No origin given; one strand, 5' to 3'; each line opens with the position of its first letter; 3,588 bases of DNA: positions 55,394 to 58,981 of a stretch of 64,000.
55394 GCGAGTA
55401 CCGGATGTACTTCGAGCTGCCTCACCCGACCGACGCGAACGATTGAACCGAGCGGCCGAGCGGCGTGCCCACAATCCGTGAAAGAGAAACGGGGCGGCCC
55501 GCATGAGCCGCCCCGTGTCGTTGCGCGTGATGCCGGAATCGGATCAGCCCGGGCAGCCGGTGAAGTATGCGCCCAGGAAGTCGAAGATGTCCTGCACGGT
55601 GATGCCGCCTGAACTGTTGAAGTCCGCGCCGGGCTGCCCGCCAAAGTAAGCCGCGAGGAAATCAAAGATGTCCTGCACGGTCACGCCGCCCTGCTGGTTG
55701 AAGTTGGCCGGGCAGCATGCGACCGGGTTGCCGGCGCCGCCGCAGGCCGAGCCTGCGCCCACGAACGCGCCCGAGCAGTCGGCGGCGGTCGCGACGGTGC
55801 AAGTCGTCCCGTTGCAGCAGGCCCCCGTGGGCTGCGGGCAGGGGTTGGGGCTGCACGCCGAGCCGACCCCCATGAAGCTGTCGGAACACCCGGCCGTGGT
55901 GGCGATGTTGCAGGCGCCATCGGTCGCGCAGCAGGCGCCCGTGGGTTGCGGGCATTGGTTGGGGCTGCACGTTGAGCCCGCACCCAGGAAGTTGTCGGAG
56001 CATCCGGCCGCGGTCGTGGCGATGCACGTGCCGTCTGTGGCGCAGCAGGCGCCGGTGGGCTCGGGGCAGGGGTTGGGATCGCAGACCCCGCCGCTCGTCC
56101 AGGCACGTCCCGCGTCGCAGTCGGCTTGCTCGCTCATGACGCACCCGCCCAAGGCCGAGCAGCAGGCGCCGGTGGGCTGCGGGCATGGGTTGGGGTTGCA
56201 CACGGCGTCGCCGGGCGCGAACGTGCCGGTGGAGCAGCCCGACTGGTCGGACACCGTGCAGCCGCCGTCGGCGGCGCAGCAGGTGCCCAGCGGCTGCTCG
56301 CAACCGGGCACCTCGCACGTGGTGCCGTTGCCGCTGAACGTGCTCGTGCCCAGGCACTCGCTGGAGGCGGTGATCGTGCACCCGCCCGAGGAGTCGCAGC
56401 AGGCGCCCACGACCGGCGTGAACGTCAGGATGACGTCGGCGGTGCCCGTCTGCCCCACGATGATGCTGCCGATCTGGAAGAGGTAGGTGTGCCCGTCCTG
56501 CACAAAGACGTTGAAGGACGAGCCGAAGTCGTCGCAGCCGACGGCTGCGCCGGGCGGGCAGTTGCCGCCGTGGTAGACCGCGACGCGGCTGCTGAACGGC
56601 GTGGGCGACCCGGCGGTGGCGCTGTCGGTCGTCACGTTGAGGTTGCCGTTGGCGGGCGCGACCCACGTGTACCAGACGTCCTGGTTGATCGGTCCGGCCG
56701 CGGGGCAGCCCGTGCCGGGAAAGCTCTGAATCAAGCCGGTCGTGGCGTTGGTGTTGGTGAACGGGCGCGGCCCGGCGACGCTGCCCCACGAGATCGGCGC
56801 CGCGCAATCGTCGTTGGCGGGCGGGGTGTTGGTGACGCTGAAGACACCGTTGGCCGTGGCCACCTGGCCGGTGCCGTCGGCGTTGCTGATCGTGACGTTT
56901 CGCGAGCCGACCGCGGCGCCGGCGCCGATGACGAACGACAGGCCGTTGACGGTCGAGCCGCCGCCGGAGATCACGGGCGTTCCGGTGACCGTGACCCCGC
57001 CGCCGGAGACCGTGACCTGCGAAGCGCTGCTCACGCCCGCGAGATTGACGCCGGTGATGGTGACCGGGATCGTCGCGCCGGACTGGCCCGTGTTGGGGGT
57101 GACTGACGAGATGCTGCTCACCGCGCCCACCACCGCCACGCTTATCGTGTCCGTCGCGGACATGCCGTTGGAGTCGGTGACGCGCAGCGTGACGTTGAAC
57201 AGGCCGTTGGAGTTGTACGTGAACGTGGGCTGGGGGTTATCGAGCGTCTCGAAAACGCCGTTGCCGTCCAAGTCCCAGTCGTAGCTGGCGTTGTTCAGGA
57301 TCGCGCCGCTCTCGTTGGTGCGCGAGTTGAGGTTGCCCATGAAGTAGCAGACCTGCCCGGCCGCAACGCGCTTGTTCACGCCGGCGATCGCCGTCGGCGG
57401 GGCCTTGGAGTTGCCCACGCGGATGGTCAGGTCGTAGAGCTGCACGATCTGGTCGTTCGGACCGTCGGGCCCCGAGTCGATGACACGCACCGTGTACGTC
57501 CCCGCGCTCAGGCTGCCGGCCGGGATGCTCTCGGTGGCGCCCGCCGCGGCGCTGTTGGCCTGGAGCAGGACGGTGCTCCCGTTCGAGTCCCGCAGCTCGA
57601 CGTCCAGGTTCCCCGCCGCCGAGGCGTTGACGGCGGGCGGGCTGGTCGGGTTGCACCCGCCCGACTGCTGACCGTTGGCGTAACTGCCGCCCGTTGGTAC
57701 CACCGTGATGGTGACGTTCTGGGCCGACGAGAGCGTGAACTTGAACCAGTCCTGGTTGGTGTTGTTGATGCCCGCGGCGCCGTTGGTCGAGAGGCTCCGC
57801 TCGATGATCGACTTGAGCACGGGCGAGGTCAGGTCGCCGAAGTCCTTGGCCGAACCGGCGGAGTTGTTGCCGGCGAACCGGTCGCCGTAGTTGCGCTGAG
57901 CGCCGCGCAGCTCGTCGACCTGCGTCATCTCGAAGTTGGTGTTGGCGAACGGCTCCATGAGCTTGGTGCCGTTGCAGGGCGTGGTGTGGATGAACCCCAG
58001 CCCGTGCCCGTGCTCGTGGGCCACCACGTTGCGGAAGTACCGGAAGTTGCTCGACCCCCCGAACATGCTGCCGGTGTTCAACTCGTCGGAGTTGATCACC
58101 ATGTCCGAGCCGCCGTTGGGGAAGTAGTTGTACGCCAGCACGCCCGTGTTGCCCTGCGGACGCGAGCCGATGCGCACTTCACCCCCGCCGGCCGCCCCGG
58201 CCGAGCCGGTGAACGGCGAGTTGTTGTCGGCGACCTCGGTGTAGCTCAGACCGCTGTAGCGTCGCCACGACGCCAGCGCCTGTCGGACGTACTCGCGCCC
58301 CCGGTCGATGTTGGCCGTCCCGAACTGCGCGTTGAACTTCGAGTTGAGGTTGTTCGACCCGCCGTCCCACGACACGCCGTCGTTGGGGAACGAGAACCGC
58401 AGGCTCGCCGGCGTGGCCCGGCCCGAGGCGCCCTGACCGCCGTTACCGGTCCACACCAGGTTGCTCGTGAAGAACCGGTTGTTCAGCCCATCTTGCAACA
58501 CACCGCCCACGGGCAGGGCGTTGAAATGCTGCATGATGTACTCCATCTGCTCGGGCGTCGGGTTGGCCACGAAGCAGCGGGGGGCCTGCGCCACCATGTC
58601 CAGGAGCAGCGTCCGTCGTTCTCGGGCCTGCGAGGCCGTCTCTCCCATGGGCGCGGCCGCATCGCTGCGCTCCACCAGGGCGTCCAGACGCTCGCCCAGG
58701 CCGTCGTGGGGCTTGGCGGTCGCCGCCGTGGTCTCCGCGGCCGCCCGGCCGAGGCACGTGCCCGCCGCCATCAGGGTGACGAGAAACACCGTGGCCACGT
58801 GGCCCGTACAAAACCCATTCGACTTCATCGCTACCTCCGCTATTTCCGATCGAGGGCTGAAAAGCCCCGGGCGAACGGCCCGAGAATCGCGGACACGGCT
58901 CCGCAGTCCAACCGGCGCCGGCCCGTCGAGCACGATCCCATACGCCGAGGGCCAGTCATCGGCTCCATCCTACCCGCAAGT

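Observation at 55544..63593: Tandem paralogous giant secreted metzincin / PKD / TIG / Cys-repeat / dockerin-like proteins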

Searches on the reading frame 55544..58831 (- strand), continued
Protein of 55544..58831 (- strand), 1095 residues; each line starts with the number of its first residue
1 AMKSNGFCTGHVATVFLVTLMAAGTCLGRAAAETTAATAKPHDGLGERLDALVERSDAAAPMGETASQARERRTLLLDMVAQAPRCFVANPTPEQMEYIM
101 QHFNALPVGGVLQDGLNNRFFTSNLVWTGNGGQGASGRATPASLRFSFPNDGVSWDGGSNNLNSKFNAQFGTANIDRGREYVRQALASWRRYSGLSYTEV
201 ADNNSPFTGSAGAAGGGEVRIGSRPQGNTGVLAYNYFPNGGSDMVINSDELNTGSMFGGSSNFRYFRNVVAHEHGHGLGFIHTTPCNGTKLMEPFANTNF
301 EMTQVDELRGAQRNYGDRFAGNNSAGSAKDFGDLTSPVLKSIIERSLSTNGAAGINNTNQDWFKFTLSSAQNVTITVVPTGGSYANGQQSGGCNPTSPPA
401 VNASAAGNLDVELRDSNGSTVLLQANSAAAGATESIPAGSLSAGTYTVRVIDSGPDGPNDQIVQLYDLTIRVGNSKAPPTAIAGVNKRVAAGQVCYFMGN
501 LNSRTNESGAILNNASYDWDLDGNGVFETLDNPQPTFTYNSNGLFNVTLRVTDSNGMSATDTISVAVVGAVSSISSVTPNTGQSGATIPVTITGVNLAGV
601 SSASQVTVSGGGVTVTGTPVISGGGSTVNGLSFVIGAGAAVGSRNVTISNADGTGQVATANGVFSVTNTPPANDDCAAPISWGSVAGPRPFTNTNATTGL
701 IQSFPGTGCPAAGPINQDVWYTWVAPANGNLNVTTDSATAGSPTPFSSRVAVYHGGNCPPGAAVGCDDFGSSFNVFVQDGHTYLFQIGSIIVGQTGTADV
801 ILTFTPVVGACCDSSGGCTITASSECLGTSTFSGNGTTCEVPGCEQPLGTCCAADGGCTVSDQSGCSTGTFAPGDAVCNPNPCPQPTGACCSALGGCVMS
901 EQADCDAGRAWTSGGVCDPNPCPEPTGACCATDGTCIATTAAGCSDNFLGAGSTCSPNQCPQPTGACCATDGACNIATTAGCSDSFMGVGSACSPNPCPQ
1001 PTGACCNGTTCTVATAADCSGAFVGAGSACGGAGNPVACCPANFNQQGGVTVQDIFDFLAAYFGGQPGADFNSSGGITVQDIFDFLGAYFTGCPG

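Call 70: search_protein_families(library=pfam, proteins=[P0069, P0087, P0103, P0108, P0037, P0110], max_evalue=0.01)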
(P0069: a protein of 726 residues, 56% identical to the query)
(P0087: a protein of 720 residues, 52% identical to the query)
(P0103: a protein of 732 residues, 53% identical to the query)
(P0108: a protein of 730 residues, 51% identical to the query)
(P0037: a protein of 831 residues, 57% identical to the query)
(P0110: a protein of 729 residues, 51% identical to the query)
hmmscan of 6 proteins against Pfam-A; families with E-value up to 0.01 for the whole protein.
P0069 (726 aa): 9 families
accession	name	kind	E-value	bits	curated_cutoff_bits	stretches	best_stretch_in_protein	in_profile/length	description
PF18911.6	PKD_4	-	3e-10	40.4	27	1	475-562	2-85/85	PKD domain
PF00413.30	Peptidase_M10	-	2.7e-07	31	24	1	157-313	6-158/159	Matrixin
PF04151.21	PPC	-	3e-07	31.7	25.9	1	358-448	2-69/70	Bacterial pre-peptidase C-terminal domain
PF00404.24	Dockerin_1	-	1.6e-06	28.6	22.9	1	667-712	2-50/57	Dockerin type I domain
PF00801.26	PKD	-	0.0001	22.7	23.5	1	507-557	26-76/80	PKD domain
PF22352.2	K319L-like_PKD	-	0.00052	20.4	27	1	505-562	23-84/84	K319L-like, PKD domain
PF01833.30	TIG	-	0.0025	18.2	20.9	1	568-656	2-82/84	IPT/TIG domain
PF19077.6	Big_13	-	0.0042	18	27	0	374-457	10-93/102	Bacterial Ig-like domain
PF16967.11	TcfC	-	0.0079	16.2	29.4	0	536-558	42-64/68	E-set like domain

P0087 (720 aa): 9 families
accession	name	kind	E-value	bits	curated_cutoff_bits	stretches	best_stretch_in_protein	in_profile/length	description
PF18911.6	PKD_4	-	4.7e-09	36.6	27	1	467-558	2-85/85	PKD domain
PF04151.21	PPC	-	5.8e-08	33.9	25.9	1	351-440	2-68/70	Bacterial pre-peptidase C-terminal domain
PF00404.24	Dockerin_1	-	2.7e-06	27.9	22.9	1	662-707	2-50/57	Dockerin type I domain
PF00413.30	Peptidase_M10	-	0.00044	20.6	24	1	169-288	23-137/159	Matrixin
PF22352.2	K319L-like_PKD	-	0.001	19.5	27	0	508-558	31-84/84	K319L-like, PKD domain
PF00801.26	PKD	-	0.0012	19.2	23.5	1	508-548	32-71/80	PKD domain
PF18962.6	Por_Secre_tail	-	0.004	17.8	27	0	392-443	15-65/75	Secretion system C-terminal sorting domain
PF11589.14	DUF3244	-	0.006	17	25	0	393-440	36-83/96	Domain of unknown function (DUF3244)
PF01833.30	TIG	-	0.0061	17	20.9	1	564-648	2-78/84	IPT/TIG domain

P0103 (732 aa): 6 families
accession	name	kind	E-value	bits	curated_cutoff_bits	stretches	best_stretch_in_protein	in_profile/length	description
PF18911.6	PKD_4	-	3.6e-10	40.2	27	1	515-568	33-85/85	PKD domain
PF00404.24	Dockerin_1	-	1.7e-06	28.5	22.9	1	674-718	3-50/57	Dockerin type I domain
PF00413.30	Peptidase_M10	-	2.6e-06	27.8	24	1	158-292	10-137/159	Matrixin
PF04151.21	PPC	-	1.7e-05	26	25.9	1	358-449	1-69/70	Bacterial pre-peptidase C-terminal domain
PF22352.2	K319L-like_PKD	-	0.00032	21.1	27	1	515-568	27-84/84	K319L-like, PKD domain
PF13583.11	Reprolysin_4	-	0.0097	16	22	0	252-280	130-154/203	Metallo-peptidase family M12B Reprolysin-like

P0108 (730 aa): 10 families
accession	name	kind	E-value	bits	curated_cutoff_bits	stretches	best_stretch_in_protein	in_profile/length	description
PF18911.6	PKD_4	-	2.9e-11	43.7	27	1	509-565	30-85/85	PKD domain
PF00413.30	Peptidase_M10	-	2.4e-09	37.7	24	1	153-290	7-137/159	Matrixin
PF00404.24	Dockerin_1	-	3.1e-07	30.9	22.9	1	670-715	2-50/57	Dockerin type I domain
PF04151.21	PPC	-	3.4e-06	28.3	25.9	1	356-447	1-69/70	Bacterial pre-peptidase C-terminal domain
PF00801.26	PKD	-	0.00041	20.7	23.5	1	515-563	31-78/80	PKD domain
PF00036.39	EF-hand_1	-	0.00048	19.9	25.4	0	670-687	9-26/29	EF hand domain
PF22352.2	K319L-like_PKD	-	0.00081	19.8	27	1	513-565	28-84/84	K319L-like, PKD domain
PF01833.30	TIG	-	0.00091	19.6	20.9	1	571-660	2-83/84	IPT/TIG domain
PF19077.6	Big_13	-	0.0011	19.9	27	0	490-565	26-100/102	Bacterial Ig-like domain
PF13688.12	Reprolysin_5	-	0.0013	19.5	27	0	250-275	132-157/196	Metallo-peptidase family M12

P0037 (831 aa): 7 families
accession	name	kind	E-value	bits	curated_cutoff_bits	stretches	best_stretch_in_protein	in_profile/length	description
PF18911.6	PKD_4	-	4.8e-13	49.4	27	1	481-569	2-84/85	PKD domain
PF00413.30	Peptidase_M10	-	1.1e-09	38.9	24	1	177-314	18-151/159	Matrixin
PF04151.21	PPC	-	5.8e-07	30.7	25.9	1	367-455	3-68/70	Bacterial pre-peptidase C-terminal domain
PF00404.24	Dockerin_1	-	2.4e-06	28.1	22.9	1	771-820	2-54/57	Dockerin type I domain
PF00801.26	PKD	-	3.6e-06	27.3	23.5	1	492-565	9-76/80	PKD domain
PF22352.2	K319L-like_PKD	-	3.7e-05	24.1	27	1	488-570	1-84/84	K319L-like, PKD domain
PF01833.30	TIG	-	0.0047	17.3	20.9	0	674-754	1-72/84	IPT/TIG domain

P0110 (729 aa): 10 families
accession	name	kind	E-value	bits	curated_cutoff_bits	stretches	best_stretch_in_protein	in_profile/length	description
PF18911.6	PKD_4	-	9.1e-11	42.1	27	1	482-571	2-85/85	PKD domain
PF00404.24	Dockerin_1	-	2.6e-06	28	22.9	1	677-720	2-51/57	Dockerin type I domain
PF00413.30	Peptidase_M10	-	0.00026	21.3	24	1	178-322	23-158/159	Matrixin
PF22352.2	K319L-like_PKD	-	0.00081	19.8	27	1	541-571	54-84/84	K319L-like, PKD domain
PF11589.14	DUF3244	-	0.0017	18.8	25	0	411-457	37-83/96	Domain of unknown function (DUF3244)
PF04151.21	PPC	-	0.0018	19.5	25.9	1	368-457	3-68/70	Bacterial pre-peptidase C-terminal domain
PF05345.18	He_PIG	-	0.0036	18.2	24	1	543-571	67-95/96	Putative Ig domain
PF00801.26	PKD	-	0.0044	17.4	23.5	1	522-571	32-80/80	PKD domain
PF13405.12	EF-hand_6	-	0.0045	17.1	25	0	705-726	9-30/30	EF-hand domain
PF18962.6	Por_Secre_tail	-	0.0055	17.4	27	0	407-459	11-64/75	Secretion system C-terminal sorting domain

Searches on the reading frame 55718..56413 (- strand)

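Call 9: search_protein_families(library=pfam, proteins=[window:55718-56413:-], max_evalue=10)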
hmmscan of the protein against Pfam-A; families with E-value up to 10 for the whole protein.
seq(232 aa): 1 family
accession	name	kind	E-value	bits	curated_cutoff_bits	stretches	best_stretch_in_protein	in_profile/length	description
PF14563.12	DUF4444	-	4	7.6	31.6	0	132-144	4-16/42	Domain of unknown function (DUF4444)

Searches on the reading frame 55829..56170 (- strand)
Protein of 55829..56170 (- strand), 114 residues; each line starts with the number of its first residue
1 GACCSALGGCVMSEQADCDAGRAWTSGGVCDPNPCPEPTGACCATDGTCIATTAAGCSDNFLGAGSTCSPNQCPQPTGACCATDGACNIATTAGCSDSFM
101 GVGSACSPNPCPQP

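Call 46: predict_structure(alignment_id=A6)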
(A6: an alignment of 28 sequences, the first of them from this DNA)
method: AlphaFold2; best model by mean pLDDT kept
length: 114 residues; sequences in the alignment: 28
mean_pLDDT: 95.5   pTM: 0.69
mean pLDDT of the five models: 95.5, 94.9, 94.6, 94.2, 92.2
residues with pLDDT >= 90: 110; 70-90: 4; 50-70: 0; < 50: 0
segments of 3 or more residues with pLDDT < 50: none
pLDDT, mean of each block of 10 residues (from residue 1): 94 95 95 93 96 97 96 96 97 96 97 90
secondary structure, 60 per line:
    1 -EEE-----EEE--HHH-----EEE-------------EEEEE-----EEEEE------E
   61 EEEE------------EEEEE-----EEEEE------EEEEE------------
elements in order: E2-4 E10-12 E23-25 E39-43 E49-53 E60-64 E77-81 E87-91 E98-102
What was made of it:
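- AF2 pLDDT is 95.5 (call 46).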

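Call 49: fold_search(model_id=the predicted structure, library=pdb)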
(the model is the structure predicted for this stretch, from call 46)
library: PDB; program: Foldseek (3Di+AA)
matches with E <= 10: 8; with E <= 0.001: 0
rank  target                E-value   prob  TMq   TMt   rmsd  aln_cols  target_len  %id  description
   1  5fma_B                3.9e+00  0.01  0.11  0.10  15.4       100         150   20  human Notch 1, EGF 4-7 (released 2016-04-13)
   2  3sek_C                7.7e+00  0.01  0.15  0.11  12.5        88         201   18  Crystal Structure of the Myostatin:Follistatin-like 3 Complex (released 2011-11-02)
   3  7qil_MODEL_1_A        8.7e+00  0.02  0.14  0.12  10.4        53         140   17  Solution NMR structure of halophilic DnaE intein (released 2022-04-27)
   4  9c3c_d                8.7e+00  0.01  0.13  0.07  17.5        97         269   22  Cryo-EM structure of native dystrophin-glycoprotein complex (DGC) (released 2024-10-23)
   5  2leo_MODEL_1_A        9.9e+00  0.02  0.18  0.25   4.9        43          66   23  Solution structure of esophageal cancer-related gene 2 (released 2012-05-30)
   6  2kxq_MODEL_1_A        9.9e+00  0.02  0.16  0.20  12.6        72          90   10  Solution Structure of Smurf2 WW2 and WW3 bound to Smad7 PY motif containing peptide (released 2010-10-13)
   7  9xy4_A                9.9e+00  0.02  0.20  0.07  17.2       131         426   14  Zymogen ADAM17- iRhom1 Cytoplasmic Deletion (370) Complex Bound by the MEDI3622 Fab (released 2026-04-01)
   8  4lgo_A                9.9e+00  0.01  0.13  0.12  13.5        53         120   13  Crystal Structure of N-terminal domain 1 of VompD from Bartonella quintana (released 2014-03-05)
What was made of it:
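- On Any described cysteine-rich repeat (Pfam-A, NCBIfam, PDB): Foldseek: TM <= 0.2 (call 49).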

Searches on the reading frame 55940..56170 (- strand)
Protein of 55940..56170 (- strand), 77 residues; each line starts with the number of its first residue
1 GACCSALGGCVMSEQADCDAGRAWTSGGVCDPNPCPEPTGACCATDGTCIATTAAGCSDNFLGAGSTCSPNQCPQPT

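Call 23: find_homologous_proteins(query=A3, max_evalue=0.001)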
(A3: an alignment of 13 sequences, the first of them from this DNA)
Query A3 (13 sequences) (77 aa, profile of the alignment): 23 proteins with E <= 0.001 among 422 candidates.
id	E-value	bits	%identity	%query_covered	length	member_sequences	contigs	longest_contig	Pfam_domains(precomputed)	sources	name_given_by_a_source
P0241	3.8e-26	109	56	62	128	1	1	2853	-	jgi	jgi:hypothetical protein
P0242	5.0e-25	105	44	90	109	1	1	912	-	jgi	jgi:hypothetical protein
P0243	1.5e-20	91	51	74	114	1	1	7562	-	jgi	-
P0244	5.5e-17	80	44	100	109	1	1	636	-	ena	-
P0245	1.1e-16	79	38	99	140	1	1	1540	-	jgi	jgi:hypothetical protein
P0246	8.6e-15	73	41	95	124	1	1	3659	-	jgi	jgi:hypothetical protein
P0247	8.2e-12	63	38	73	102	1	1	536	-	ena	-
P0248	1.0e-11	63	41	100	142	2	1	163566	-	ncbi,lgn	-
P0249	6.4e-10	57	41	96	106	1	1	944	-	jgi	jgi:hypothetical protein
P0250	2.7e-8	52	46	70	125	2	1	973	-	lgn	-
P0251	3.0e-8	52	44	86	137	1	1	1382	-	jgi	jgi:hypothetical protein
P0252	8.3e-8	50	43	91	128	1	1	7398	-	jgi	jgi:hypothetical protein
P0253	2.2e-7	49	61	36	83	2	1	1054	-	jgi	jgi:hypothetical protein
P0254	4.0e-7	48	35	86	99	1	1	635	-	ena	-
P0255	7.2e-7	47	45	48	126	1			-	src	-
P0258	3.1e-5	42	45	40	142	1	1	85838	-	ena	-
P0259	3.7e-5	42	34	95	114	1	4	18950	-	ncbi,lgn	-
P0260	5.7e-5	41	49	39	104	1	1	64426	-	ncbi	ncbi:MAG: hypothetical protein U0527_09285 [Candidatus Eisenbacteria bacterium]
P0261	7.3e-5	41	43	86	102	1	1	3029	-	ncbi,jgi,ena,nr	ncbi:MAG TPA: IPTL-CTERM sorting domain-containing protein [Thermodesulfovibrionales bacterium]|nr:I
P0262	4.7e-4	38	35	95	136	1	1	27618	-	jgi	jgi:hypothetical protein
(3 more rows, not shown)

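Call 35: search_protein_families(library=ncbifam, proteins=[P0241, P0242, P0243, P0248, P0258, P0259, P0260, P0261, P0262, P0251], max_evalue=1)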
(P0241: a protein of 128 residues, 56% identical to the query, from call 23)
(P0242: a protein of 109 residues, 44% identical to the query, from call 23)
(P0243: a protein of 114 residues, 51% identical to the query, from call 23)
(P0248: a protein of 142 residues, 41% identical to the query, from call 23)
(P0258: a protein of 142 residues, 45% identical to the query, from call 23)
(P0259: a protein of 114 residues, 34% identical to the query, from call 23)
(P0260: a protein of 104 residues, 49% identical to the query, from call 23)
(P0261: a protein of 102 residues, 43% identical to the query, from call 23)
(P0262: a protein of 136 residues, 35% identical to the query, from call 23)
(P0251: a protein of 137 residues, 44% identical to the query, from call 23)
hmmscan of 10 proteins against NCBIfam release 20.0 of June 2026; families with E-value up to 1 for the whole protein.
P0241 (128 aa): 0 families

P0242 (109 aa): 0 families

P0243 (114 aa): 0 families

P0248 (142 aa): 0 families

P0258 (142 aa): 0 families

P0259 (114 aa): 1 family
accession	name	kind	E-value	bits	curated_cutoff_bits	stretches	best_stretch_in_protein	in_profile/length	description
NF058604.1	RtpA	equivalog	0.41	10.8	65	0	41-62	6-27/50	anti-TRAP protein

P0260 (104 aa): 0 families

P0261 (102 aa): 2 families
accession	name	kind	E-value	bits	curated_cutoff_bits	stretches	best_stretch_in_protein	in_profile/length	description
TIGR04174.1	IPTL_CTERM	subfamily_domain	1.5e-06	28.3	20.5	1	71-97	1-27/27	IPTL-CTERM sorting domain-containing protein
NF033207.2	midcut_by_XrtH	subfamily_domain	2.1e-05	24.7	45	1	64-99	31-65/175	midcut-by-XrtH protein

P0262 (136 aa): 0 families

P0251 (137 aa): 2 families
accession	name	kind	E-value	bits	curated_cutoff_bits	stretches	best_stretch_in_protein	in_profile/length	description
NF041540.1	dockerin_GC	domain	2.5e-10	40.6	29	1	83-136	1-67/67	GC-type dockerin domain-anchored protein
NF033842.1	small_MgtS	equivalog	0.014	15.4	35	0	100-107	19-26/31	protein MgtS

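Call 36: search_protein_families(library=pfam, proteins=[P0241, P0242, P0243, P0248, P0258, P0259, P0260, P0261, P0262, P0251], max_evalue=1)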
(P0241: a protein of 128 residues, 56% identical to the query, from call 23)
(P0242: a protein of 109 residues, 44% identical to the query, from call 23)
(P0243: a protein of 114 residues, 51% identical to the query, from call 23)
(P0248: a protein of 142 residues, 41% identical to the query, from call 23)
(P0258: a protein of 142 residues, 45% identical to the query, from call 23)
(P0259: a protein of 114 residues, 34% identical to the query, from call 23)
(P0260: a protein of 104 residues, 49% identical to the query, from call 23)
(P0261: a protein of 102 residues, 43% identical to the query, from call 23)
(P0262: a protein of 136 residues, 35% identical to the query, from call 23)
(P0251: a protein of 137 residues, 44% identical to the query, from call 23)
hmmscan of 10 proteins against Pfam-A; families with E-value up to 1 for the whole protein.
P0241 (128 aa): 1 family
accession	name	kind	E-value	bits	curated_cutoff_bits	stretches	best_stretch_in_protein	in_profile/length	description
PF23038.1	KOW6_SPT51-2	-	0.72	9.8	27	0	16-32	25-41/51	Transcription elongation factor SPT5 homolog 1/2, KOW6 domain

P0242 (109 aa): 0 families

P0243 (114 aa): 0 families

P0248 (142 aa): 0 families

P0258 (142 aa): 1 family
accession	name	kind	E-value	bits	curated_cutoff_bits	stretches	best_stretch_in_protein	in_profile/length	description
PF19258.4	KxYKxGKxW_sig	-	0.75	10.2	23.6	0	4-28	14-38/41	KxYKxGKxW signal peptide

P0259 (114 aa): 0 families

P0260 (104 aa): 0 families

P0261 (102 aa): 1 family
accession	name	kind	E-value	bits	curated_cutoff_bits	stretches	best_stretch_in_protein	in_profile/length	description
PF18203.6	IPTL-CTERM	-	0.00088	19.5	20.8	1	71-96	3-28/28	IPTL-CTERM motif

P0262 (136 aa): 0 families

P0251 (137 aa): 2 families
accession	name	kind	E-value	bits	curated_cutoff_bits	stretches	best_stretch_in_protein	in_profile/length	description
PF13405.12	EF-hand_6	-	0.075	13.3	25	0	86-103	10-27/30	EF-hand domain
PF22865.1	MgtS-like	-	0.94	9.9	27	0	101-107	20-26/31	Small protein MgtS-like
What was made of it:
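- On Any described cysteine-rich repeat (Pfam-A, NCBIfam, PDB): NCBIfam and Pfam on ten repeat-only proteins: nothing (calls 35, 36).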

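Call 67: find_encoding_contigs(protein=P0248, flank=4000, max_places=2)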
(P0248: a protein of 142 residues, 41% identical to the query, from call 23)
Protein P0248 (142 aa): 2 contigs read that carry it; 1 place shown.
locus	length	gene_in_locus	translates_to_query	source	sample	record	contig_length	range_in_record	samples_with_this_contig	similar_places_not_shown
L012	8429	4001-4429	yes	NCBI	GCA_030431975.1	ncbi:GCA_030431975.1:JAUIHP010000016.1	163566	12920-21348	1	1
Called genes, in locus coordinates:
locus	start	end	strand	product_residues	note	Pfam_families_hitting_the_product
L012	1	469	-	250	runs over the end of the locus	PF00702:Hydrolase, PF13344:Hydrolase_6, PF13419:HAD_2 (weak), PF13242:Hydrolase_like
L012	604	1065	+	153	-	-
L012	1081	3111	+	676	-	PF00330:Aconitase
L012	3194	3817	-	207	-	PF13238:AAA_18 (weak)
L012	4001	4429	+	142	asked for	-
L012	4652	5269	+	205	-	PF00072:Response_reg, PF08281:Sigma70_r4_2, PF00196:GerE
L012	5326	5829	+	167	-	-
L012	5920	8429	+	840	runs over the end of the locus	PF01935:DUF87 (weak), PF05872:HerA_C (faint)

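Call 69: search_solved_structures(query=A3, max_evalue=10)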
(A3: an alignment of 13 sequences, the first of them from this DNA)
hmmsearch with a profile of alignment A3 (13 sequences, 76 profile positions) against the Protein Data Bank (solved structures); distinct sequences matched with E-value up to 10: 0.
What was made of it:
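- On Any described cysteine-rich repeat (Pfam-A, NCBIfam, PDB): PDB profile search: nothing (call 69).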
